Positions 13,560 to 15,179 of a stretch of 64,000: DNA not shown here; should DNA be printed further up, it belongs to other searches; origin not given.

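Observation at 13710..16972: Tandem, separately promoted paralogues of a ~430-aa HD-motif protein next to an MBL-fold hydrolase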

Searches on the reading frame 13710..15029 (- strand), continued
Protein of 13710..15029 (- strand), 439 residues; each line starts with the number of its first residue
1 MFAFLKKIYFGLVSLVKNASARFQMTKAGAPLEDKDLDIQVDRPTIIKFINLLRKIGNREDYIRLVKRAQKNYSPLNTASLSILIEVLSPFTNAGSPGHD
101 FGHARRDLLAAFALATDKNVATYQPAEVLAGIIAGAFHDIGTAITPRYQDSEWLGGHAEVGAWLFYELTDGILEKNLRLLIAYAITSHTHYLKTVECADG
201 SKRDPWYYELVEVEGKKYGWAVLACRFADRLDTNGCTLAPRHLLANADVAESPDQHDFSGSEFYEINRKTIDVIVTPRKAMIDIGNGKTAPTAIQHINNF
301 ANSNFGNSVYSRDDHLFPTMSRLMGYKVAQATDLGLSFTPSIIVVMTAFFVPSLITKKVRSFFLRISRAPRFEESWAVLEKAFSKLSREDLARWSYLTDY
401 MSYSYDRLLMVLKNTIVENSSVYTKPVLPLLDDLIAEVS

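Call 49: fold_search(model_id=the predicted structure, library=pdb)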
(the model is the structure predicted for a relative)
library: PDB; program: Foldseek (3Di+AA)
matches with E <= 10: 1267; with E <= 0.001: 161
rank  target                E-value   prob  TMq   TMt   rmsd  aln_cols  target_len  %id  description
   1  9b1z_A                4.3e-10  1.00  0.44  0.55   6.3       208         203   12  Crystal structure of ADP-ribose diphosphatase from Klebsiella pneumoniae (Apo) (released 2024-03-27)
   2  9dre_C                4.8e-10  1.00  0.44  0.57   6.6       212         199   11  Crystal structure of ADP-ribose diphosphatase from Klebsiella pneumoniae (ADP bound, P21 form) (released 2024-10-02)
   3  5c7q_B                1.4e-09  1.00  0.42  0.57   6.5       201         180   11  Crystal Structure of the Bdellovibrio bacteriovorus Nucleoside Diphosphate Sugar Hydrolase (released 2016-01-20)
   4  9drd_A                1.6e-09  1.00  0.43  0.55   6.4       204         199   11  Crystal structure of ADP-ribose diphosphatase from Klebsiella pneumoniae (Apo, monoclinic P form 2) (released 2024-10-02)
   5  9du6_A                1.7e-09  1.00  0.44  0.57   6.2       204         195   11  Crystal structure of ADP-ribose diphosphatase from Klebsiella pneumoniae (ATP bound) (released 2024-10-16)
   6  9dt6_E                2.1e-09  1.00  0.43  0.54   6.7       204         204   12  Crystal structure of ADP-ribose diphosphatase from Klebsiella pneumoniae (CMP bound, P21 form) (released 2024-10-09)
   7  1g0s_A                2.3e-09  1.00  0.43  0.54   6.7       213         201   14  THE CRYSTAL STRUCTURE OF THE E.COLI ADP-RIBOSE PYROPHOSPHATASE (released 2001-05-02)
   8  9drd_F                2.6e-09  1.00  0.43  0.55   7.0       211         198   11  Crystal structure of ADP-ribose diphosphatase from Klebsiella pneumoniae (Apo, monoclinic P form 2) (released 2024-10-02)
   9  9dsz_B                2.6e-09  1.00  0.42  0.54   6.9       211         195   12  Crystal structure of ADP-ribose diphosphatase from Klebsiella pneumoniae (DTP bound) (released 2024-10-09)
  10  9drf_F                2.6e-09  1.00  0.42  0.54   7.0       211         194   13  Crystal structure of ADP-ribose diphosphatase from Klebsiella pneumoniae (DTP bound, P21 form) (released 2024-10-02)
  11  9drd_D                2.6e-09  1.00  0.43  0.53   6.8       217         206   13  Crystal structure of ADP-ribose diphosphatase from Klebsiella pneumoniae (Apo, monoclinic P form 2) (released 2024-10-02)
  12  1viq_A                2.6e-09  1.00  0.41  0.51   7.0       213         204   13  Crystal structure of putative ADP ribose pyrophosphatase (released 2003-12-30)
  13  1viq_C                3.4e-09  1.00  0.43  0.56   6.8       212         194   12  Crystal structure of putative ADP ribose pyrophosphatase (released 2003-12-30)
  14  9drd_H                3.6e-09  1.00  0.44  0.57   6.5       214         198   12  Crystal structure of ADP-ribose diphosphatase from Klebsiella pneumoniae (Apo, monoclinic P form 2) (released 2024-10-02)
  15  9dsz_E                3.6e-09  1.00  0.44  0.56   6.1       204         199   11  Crystal structure of ADP-ribose diphosphatase from Klebsiella pneumoniae (DTP bound) (released 2024-10-09)
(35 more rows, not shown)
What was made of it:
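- Closest known: Nudix NDP-sugar hydrolases. Same: The c2 partner of the family in relatives has this fold (E 4e-10, probability 1.0, call 49).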

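Call 50: find_encoding_contigs(protein=P0258, flank=6000, max_places=1)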
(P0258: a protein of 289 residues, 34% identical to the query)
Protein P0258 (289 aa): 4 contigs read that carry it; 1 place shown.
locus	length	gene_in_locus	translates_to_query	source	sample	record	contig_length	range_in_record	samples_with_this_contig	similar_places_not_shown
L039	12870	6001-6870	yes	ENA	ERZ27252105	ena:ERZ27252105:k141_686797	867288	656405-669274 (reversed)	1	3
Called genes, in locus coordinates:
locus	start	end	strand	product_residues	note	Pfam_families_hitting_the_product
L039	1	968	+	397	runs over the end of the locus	PF03446:NAD_binding_2 (weak), PF03721:UDPG_MGDP_dh_N, PF00984:UDPG_MGDP_dh, PF03720:UDPG_MGDP_dh_C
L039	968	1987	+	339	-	PF01073:3Beta_HSD (weak), PF01370:Epimerase, PF07993:NAD_binding_4 (faint), PF13460:NAD_binding_10, PF16363:GDP_Man_Dehyd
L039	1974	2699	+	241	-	PF00535:Glycos_transf_2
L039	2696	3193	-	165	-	PF16262:DUF4916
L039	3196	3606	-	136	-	PF04138:GtrA_DPMS_TM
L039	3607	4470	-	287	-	PF00483:NTP_transferase, PF12804:NTP_transf_3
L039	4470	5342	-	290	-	PF01370:Epimerase, PF04321:RmlD_sub_bind, PF16363:GDP_Man_Dehyd, PF07993:NAD_binding_4 (weak)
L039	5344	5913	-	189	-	PF00908:dTDP_sugar_isom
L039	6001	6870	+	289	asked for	-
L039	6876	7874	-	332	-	PF01073:3Beta_HSD, PF01370:Epimerase, PF02719:Polysacc_synt_2, PF04321:RmlD_sub_bind, PF07993:NAD_binding_4, PF13460:NAD_binding_10 (weak), PF16363:GDP_Man_Dehyd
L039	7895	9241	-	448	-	PF02878:PGM_PMM_I, PF02879:PGM_PMM_II, PF02880:PGM_PMM_III, PF00408:PGM_PMM_IV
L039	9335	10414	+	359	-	PF00483:NTP_transferase (weak), PF22640:ManC_GMP_beta-helix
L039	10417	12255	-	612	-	PF13230:GATase_4 (weak), PF13522:GATase_6, PF13537:GATase_7, PF01380:SIS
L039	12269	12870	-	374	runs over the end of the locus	PF13439:Glyco_transf_4, PF20706:GT4-conflict (weak), PF00534:Glycos_transf_1, PF13692:Glyco_trans_1_4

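Call 51: find_encoding_contigs(protein=P0250, flank=6000, max_places=1)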
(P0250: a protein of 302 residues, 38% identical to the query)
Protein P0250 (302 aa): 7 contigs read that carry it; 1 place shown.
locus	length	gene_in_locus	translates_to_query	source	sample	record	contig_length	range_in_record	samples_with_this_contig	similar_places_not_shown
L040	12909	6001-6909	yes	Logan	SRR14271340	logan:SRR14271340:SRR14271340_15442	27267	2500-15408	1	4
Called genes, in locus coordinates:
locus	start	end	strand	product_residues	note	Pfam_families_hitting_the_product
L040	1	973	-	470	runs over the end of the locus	-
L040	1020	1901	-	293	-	PF00551:Formyl_trans_N, PF02911:Formyl_trans_C (faint)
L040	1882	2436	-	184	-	PF01327:Pep_deformylase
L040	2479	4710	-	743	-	PF04932:Wzy_C, PF07719:TPR_2 (faint), PF13181:TPR_8 (faint), PF13424:TPR_12 (faint), PF13431:TPR_17 (faint)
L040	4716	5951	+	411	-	PF06723:MreB_Mbl, PF00022:Actin, PF00012:HSP70, PF11104:PilM_2 (faint), PF14450:FtsA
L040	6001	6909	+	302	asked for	-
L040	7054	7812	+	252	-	PF04085:MreC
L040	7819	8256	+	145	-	-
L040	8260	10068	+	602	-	PF03717:PBP_dimer, PF00905:Transpeptidase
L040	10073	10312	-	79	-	-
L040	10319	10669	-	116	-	-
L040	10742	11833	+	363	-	PF02481:DNA_processg_A, PF17782:WHD_DprA (weak)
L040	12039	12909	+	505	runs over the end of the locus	-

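Call 52: find_encoding_contigs(protein=P0261, flank=6000, max_places=1)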
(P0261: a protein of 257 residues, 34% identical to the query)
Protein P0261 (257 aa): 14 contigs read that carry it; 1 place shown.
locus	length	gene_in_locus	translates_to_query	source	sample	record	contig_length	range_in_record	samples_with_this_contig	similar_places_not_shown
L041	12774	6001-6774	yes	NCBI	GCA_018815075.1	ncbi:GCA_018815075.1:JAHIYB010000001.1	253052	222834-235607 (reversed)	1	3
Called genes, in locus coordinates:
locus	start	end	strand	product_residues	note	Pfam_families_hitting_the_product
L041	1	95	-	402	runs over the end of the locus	PF12704:MacB_PCD, PF02687:FtsX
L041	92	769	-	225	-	PF00005:ABC_tran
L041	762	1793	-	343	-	PF25917:BSH_RND (faint)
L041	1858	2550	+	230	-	PF01746:tRNA_m1G_MT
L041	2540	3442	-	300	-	PF01370:Epimerase, PF04321:RmlD_sub_bind, PF16363:GDP_Man_Dehyd, PF07993:NAD_binding_4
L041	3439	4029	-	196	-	PF00908:dTDP_sugar_isom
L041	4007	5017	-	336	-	PF01073:3Beta_HSD, PF01370:Epimerase, PF02719:Polysacc_synt_2, PF04321:RmlD_sub_bind, PF07993:NAD_binding_4, PF13460:NAD_binding_10 (weak), PF16363:GDP_Man_Dehyd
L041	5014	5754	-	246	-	PF00483:NTP_transferase, PF12804:NTP_transf_3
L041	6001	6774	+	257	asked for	-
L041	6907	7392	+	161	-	PF05523:FdtA (weak), PF14667:Polysacc_synt_C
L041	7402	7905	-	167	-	PF04308:RNaseH_like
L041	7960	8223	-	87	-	-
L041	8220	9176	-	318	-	PF00188:CAP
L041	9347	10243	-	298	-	-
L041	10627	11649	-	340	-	-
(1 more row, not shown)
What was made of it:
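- Distant c2 homologues themselves sit inside rmlABCD clusters (calls 50, 52).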

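Call 53: list_cluster_members(proteins=[P0037, P0042, P0061, P0078, P0081, P0097, P0105, P0120, P0092, P0143])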
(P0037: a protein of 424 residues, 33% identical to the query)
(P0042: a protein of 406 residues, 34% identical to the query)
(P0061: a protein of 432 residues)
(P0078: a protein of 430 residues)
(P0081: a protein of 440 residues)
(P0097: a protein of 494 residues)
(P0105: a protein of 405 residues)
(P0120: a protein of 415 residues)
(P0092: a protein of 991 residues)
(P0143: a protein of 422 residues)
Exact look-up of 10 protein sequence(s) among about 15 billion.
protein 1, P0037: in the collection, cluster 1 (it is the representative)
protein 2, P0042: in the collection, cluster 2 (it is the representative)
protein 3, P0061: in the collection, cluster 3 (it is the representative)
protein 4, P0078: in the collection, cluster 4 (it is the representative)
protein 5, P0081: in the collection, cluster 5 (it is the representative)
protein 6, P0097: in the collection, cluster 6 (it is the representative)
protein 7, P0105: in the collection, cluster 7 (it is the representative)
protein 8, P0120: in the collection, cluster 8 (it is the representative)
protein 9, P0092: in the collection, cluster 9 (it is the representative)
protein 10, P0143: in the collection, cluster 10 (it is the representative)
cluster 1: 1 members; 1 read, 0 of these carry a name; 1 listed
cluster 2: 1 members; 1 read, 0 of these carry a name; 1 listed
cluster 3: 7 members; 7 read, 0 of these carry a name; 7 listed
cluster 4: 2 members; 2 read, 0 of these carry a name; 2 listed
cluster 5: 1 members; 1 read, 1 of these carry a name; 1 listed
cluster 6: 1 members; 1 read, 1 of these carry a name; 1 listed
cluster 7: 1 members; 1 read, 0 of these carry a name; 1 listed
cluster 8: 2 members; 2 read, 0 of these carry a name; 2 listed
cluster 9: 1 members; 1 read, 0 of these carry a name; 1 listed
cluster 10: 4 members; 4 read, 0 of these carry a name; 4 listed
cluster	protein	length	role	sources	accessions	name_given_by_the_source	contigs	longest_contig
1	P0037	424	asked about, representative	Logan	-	-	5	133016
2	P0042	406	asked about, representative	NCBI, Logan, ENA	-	-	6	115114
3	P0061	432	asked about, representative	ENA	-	-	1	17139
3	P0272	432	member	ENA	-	-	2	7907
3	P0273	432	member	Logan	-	-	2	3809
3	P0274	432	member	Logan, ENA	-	-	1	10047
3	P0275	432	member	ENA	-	-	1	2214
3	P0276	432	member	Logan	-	-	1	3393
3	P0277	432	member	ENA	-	-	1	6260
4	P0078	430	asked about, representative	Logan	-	-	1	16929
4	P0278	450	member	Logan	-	-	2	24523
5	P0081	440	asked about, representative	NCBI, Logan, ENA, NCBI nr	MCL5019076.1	MAG: HD domain-containing protein [Patescibacteria group bacterium] | HD domain-containing protein [Patescibacteria group bacterium]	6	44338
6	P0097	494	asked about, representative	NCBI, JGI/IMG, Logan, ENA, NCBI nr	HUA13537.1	MAG TPA: hypothetical protein VL989_03500 [Candidatus Sulfotelmatobacter sp.] | hypothetical protein [Candidatus Sulfotelmatobacter sp.]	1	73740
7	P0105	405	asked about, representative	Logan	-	-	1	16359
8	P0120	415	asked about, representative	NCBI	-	-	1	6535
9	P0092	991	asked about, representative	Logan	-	-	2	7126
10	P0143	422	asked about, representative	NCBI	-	-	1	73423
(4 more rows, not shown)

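Call 54: find_encoding_contigs(protein=P0037, flank=6000, max_places=1)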
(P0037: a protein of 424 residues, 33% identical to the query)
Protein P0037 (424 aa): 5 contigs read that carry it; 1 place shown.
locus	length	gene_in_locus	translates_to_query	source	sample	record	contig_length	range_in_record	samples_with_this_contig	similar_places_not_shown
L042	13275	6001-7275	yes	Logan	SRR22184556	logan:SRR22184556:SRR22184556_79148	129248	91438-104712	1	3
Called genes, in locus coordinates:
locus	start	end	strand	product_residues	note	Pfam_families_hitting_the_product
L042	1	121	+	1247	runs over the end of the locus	PF04997:RNA_pol_Rpb1_1, PF00623:RNA_pol_Rpb1_2, PF04983:RNA_pol_Rpb1_3, PF04998:RNA_pol_Rpb1_5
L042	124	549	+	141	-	PF00164:Ribosom_S12_S23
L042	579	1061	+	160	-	PF00177:Ribosomal_S7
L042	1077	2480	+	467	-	PF13399:LytR_C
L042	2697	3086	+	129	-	-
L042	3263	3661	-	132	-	-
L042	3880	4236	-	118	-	-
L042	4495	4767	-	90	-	-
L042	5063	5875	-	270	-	PF00293:NUDIX (weak)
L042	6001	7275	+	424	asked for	-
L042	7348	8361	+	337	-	PF01073:3Beta_HSD, PF01370:Epimerase, PF02719:Polysacc_synt_2, PF04321:RmlD_sub_bind, PF07993:NAD_binding_4, PF16363:GDP_Man_Dehyd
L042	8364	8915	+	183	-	PF00908:dTDP_sugar_isom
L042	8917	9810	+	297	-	PF01073:3Beta_HSD, PF01370:Epimerase, PF04321:RmlD_sub_bind, PF16363:GDP_Man_Dehyd, PF07993:NAD_binding_4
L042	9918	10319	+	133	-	-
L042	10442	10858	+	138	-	-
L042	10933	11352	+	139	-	-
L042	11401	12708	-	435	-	PF01266:DAO, PF01593:Amino_oxidase, PF03486:HI0933_like (faint), PF07992:Pyr_redox_2 (faint), PF12831:FAD_oxidored (weak), PF13450:NAD_binding_8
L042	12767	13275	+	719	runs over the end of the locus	PF00009:GTP_EFTU, PF22042:EF-G_D2, PF03144:GTP_EFTU_D2, PF14492:EFG_III, PF03764:EFG_IV, PF00679:EFG_C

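Call 55: find_encoding_contigs(protein=P0042, flank=6000, max_places=1)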
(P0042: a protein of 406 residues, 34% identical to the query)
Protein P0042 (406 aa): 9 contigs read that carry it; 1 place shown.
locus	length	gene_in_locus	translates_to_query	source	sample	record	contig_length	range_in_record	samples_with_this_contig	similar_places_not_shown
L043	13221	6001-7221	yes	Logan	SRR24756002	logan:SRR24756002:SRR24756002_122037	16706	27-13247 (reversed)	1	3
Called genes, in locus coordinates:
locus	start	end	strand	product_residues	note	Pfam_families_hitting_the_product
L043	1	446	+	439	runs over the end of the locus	PF18073:Zn_ribbon_LapB, PF03796:DnaB_C (weak), PF06745:ATPase, PF13191:AAA_16 (weak), PF13481:AAA_25, PF23442:DUF7125, PF13401:AAA_22 (weak), PF13479:AAA_24, +2 more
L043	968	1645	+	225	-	PF04203:Sortase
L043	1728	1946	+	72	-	-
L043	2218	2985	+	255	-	-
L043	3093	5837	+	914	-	-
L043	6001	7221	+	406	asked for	-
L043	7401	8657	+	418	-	PF07497:Rho_RNA_bind, PF00006:ATP-synt_ab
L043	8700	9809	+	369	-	PF01476:LysM, PF23473:LysM3_LYK4_5 (weak), PF01476:LysM (weak), PF01551:Peptidase_M23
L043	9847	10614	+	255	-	PF04402:SIMPL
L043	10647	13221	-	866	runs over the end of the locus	?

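Call 56: find_encoding_contigs(protein=P0143, flank=6000, max_places=1)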
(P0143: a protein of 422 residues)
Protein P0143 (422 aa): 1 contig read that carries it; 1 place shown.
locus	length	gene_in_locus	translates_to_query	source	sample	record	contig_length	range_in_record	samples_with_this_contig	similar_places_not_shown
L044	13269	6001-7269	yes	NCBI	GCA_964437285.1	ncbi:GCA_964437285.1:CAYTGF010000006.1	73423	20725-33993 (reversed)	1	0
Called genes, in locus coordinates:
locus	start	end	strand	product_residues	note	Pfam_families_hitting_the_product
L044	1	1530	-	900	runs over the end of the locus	PF01073:3Beta_HSD, PF01370:Epimerase, PF02719:Polysacc_synt_2, PF04321:RmlD_sub_bind, PF07993:NAD_binding_4, PF16363:GDP_Man_Dehyd, PF01370:Epimerase, PF04321:RmlD_sub_bind, +2 more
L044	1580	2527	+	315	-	PF00535:Glycos_transf_2, PF13641:Glyco_tranf_2_3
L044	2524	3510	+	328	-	PF00535:Glycos_transf_2 (weak)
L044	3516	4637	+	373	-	PF00535:Glycos_transf_2 (weak), PF13641:Glyco_tranf_2_3, PF13632:Glyco_trans_2_3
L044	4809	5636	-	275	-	-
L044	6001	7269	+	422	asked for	-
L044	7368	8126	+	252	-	-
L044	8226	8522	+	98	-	PF01197:Ribosomal_L31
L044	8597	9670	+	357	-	PF03462:PCRF, PF00472:RF-1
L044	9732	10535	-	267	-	PF00459:Inositol_P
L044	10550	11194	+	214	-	-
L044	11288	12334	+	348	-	-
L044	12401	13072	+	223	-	PF03167:UDG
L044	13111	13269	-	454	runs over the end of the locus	PF04851:ResIII (weak), PF00270:DEAD, PF00271:Helicase_C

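Call 59: search_protein_families(library=pfam, proteins=[L042:5063-5875:-, L044:4809-5636:-, L044:7368-8126:+, L001:4908-5729:-, L001:3323-4201:-], max_evalue=0.1)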
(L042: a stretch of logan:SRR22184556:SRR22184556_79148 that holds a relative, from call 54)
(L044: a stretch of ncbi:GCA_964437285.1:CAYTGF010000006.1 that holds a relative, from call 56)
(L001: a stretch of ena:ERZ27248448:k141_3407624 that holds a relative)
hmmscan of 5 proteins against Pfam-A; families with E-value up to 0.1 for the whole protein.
L042:5063-5875:- (270 aa): 1 family
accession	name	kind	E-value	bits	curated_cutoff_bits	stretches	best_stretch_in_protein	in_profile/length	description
PF00293.34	NUDIX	-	4.9e-07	30.3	21.1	1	114-215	4-102/134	NUDIX domain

L044:4809-5636:- (275 aa): 1 family
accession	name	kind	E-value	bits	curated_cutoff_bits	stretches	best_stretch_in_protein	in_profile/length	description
PF17089.10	YjbT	-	0.086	13.3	27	0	14-49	55-90/92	Uncharacterised protein family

L044:7368-8126:+ (252 aa): 1 family
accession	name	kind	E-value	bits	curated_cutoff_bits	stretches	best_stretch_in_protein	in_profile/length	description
PF00293.34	NUDIX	-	0.049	14.1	21.1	0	128-222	29-120/134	NUDIX domain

L001:4908-5729:- (273 aa): 1 family
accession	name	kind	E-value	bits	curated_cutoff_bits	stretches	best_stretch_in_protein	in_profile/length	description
PF01966.28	HD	-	3.8e-06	27.6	22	1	76-186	3-114/116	HD domain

L001:3323-4201:- (292 aa): 0 families

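Call 82: search_protein_families(library=phrogs, proteins=[window:13710-15029:-, L016:2504-3373:+, L001:6994-7794:+], max_evalue=0.01)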
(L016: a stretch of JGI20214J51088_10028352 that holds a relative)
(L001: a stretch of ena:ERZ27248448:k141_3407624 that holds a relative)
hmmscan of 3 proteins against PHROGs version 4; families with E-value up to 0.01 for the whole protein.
window:13710-15029:- (439 aa): 0 families

L016:2504-3373:+ (289 aa): 1 family
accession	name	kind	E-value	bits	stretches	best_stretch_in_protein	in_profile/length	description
phrog_1198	-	other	0.003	18.3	1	161-193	69-101/253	MutT/NUDIX hydrolase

L001:6994-7794:+ (266 aa): 0 families

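Call 85: find_encoding_contigs(protein=P0002, flank=3000, max_places=1)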
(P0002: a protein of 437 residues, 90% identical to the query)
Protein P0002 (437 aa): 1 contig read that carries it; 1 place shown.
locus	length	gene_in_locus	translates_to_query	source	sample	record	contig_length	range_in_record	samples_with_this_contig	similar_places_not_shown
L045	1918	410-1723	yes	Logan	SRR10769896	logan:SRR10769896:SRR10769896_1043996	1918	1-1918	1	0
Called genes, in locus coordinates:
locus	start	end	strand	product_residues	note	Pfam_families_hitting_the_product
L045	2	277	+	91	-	?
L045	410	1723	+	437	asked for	-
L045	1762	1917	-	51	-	?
